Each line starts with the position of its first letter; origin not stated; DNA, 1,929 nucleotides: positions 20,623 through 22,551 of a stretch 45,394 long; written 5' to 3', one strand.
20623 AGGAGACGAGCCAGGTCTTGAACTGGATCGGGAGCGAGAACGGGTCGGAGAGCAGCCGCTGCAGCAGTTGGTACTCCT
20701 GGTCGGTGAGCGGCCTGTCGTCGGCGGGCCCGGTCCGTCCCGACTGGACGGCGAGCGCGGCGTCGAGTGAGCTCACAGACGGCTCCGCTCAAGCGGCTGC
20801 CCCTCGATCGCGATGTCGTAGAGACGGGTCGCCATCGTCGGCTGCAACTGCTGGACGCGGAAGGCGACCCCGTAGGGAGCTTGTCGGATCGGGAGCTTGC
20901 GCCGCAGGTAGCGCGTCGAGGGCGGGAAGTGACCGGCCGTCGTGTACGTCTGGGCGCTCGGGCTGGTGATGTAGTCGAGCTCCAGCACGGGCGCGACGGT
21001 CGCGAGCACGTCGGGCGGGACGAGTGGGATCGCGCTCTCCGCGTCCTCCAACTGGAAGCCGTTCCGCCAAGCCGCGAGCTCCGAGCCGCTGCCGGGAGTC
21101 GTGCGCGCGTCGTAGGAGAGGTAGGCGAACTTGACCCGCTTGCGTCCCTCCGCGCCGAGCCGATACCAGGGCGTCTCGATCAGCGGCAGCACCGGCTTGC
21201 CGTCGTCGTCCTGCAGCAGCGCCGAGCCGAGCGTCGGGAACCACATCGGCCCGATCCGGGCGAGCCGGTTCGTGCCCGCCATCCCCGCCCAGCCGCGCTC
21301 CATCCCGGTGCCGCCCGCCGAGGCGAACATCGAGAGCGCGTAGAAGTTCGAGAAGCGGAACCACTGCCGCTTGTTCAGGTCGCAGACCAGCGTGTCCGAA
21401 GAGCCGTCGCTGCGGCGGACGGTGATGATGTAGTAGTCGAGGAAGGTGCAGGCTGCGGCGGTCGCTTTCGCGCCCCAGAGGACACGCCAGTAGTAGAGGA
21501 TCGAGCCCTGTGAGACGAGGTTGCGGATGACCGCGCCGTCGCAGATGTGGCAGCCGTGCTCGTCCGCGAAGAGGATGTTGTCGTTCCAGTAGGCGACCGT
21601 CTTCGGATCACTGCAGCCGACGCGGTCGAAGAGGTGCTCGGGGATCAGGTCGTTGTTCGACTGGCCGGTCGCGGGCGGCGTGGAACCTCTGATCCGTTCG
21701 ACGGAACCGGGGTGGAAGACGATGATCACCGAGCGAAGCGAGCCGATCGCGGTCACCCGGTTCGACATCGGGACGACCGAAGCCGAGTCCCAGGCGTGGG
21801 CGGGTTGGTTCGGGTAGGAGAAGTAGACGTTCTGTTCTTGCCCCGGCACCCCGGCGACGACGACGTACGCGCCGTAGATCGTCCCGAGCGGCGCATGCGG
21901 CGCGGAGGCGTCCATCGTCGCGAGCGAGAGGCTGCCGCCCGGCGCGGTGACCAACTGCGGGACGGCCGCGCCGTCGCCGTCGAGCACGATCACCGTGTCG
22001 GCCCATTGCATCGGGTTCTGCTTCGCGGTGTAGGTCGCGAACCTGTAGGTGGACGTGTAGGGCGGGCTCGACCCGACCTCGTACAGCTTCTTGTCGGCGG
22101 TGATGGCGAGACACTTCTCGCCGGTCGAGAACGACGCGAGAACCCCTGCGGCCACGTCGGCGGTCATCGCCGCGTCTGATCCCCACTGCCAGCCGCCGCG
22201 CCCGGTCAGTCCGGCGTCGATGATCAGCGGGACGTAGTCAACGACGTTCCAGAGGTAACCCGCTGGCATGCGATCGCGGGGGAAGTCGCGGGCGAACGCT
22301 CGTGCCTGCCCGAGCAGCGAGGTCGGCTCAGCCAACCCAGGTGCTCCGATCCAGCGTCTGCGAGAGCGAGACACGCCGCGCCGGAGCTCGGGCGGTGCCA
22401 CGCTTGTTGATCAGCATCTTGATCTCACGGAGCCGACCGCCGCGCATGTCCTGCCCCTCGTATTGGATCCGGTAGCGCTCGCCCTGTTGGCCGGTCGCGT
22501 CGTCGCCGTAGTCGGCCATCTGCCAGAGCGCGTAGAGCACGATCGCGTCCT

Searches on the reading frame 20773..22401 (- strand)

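Call 9: search_protein_families(library=phrogs, proteins=[window:20773-22401:-])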
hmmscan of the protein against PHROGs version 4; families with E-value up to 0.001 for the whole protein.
window:20773-22401:- (542 aa): 1 family
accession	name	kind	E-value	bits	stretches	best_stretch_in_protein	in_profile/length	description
phrog_511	-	head and packaging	0.00011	21.7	1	189-360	581-742/862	internal virion protein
